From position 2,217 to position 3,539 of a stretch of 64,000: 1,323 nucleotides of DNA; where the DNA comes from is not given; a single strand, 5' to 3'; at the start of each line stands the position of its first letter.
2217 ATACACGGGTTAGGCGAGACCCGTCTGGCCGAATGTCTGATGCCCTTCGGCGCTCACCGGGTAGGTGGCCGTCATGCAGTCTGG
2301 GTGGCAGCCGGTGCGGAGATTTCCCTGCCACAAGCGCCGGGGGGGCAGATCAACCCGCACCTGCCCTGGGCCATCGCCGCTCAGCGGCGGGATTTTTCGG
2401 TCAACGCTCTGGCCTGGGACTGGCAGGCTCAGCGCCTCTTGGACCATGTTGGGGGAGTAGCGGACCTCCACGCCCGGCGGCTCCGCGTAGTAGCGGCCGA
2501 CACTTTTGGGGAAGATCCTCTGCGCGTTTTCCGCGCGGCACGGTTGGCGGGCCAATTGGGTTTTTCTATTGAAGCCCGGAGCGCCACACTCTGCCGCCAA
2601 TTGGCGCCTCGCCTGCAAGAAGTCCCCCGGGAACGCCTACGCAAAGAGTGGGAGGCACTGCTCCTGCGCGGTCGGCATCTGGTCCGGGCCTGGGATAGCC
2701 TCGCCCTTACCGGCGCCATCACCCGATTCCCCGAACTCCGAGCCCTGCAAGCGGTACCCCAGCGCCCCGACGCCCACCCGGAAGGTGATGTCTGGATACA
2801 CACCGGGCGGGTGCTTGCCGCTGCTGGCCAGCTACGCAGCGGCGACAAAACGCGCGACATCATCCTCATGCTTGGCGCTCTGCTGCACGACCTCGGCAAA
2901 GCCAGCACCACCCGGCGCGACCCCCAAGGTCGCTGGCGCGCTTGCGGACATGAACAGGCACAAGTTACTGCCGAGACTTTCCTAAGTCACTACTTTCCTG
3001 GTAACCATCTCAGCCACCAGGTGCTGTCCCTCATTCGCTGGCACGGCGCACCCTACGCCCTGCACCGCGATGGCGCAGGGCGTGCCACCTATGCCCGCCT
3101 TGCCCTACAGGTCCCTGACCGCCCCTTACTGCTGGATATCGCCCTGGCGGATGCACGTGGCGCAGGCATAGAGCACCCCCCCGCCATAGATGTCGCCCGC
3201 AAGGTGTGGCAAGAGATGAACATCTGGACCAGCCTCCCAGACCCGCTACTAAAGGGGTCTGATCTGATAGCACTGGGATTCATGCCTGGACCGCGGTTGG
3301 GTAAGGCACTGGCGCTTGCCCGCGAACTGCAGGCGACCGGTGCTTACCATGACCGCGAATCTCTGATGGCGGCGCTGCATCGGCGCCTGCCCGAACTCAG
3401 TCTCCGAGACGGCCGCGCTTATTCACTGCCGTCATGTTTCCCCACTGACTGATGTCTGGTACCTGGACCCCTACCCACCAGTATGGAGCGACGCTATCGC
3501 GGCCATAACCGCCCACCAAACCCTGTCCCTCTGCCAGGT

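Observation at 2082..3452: tRNA nucleotidyltransferase lacks the flexible loop: candidate CC-adding half of a split CCA system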

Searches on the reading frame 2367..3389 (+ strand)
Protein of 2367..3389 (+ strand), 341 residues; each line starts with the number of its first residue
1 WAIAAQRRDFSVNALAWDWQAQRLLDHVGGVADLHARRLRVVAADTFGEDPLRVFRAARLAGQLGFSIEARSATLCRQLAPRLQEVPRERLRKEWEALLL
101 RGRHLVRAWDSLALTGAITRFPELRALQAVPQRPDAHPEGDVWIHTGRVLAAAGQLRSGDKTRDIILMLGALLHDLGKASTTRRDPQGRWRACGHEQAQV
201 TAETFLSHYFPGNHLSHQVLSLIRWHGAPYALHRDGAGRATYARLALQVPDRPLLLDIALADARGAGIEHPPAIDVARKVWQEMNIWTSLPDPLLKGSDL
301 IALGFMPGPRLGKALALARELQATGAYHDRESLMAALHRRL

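Call 57: search_solved_structures(query=window:2367-3389:+, max_evalue=0.01, show_alignments=0)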
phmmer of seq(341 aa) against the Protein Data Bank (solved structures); distinct sequences matched with E-value up to 0.01: 20.
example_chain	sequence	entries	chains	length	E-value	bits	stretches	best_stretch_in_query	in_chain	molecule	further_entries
4wbz_A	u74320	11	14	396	5.1e-11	45.3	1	7-104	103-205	Poly A polymerase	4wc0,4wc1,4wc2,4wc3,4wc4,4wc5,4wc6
1vfg_A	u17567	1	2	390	5.3e-11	45.2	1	7-104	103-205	poly A polymerase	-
4wby_A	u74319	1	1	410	5.4e-11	45.2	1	7-104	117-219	Poly A polymerase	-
1miv_A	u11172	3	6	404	7e-11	44.8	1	6-125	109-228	tRNA CCA-adding enzyme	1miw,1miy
3aqm_A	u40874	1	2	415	9.7e-11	44.3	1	5-102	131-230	Poly(A) polymerase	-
3aqk_A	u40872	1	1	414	3.5e-10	42.5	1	5-101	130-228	Poly(A) polymerase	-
3aql_A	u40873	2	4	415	3.5e-10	42.5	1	5-101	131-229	Poly(A) polymerase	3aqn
6ibp_A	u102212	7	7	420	2.3e-09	39.8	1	6-101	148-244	CCA-adding enzyme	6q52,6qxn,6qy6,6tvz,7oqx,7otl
7otr_A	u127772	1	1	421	2.3e-09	39.8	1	6-101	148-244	CCA-adding protein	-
9ns2_A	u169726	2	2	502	1.3e-07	34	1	5-99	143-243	tRNA nucleotidyltransferase cca1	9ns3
3wfo_A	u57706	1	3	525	2.3e-07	33.3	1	159-334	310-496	Poly A polymerase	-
3h37_A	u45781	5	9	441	6.8e-07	31.7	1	6-101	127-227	TRNA nucleotidyl transferase-related protein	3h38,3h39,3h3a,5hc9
9ns4_A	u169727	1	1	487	9.1e-05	24.7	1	5-105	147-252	tRNA nucleotidyltransferase cca2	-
3wfp_A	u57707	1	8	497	0.0001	24.5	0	8-66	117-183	Poly A polymerase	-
9kma_A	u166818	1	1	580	0.00011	24.5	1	5-106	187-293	Polynucleotide adenylyltransferase family protein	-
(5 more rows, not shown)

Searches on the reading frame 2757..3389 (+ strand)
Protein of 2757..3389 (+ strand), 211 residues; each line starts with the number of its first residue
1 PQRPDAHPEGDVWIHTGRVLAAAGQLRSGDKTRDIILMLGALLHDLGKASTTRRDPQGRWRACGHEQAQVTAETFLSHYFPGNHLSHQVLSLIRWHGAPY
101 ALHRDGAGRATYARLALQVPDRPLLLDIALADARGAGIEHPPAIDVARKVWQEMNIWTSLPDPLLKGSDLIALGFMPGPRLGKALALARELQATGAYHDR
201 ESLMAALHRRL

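Call 100: search_solved_structures(query=window:2757-3389:+, max_evalue=1, show_alignments=2)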
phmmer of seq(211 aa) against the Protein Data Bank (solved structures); distinct sequences matched with E-value up to 1: 1.
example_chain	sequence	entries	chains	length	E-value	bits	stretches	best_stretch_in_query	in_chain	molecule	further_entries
9yin_A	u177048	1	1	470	0.55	12.7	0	58-111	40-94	Sf11 portal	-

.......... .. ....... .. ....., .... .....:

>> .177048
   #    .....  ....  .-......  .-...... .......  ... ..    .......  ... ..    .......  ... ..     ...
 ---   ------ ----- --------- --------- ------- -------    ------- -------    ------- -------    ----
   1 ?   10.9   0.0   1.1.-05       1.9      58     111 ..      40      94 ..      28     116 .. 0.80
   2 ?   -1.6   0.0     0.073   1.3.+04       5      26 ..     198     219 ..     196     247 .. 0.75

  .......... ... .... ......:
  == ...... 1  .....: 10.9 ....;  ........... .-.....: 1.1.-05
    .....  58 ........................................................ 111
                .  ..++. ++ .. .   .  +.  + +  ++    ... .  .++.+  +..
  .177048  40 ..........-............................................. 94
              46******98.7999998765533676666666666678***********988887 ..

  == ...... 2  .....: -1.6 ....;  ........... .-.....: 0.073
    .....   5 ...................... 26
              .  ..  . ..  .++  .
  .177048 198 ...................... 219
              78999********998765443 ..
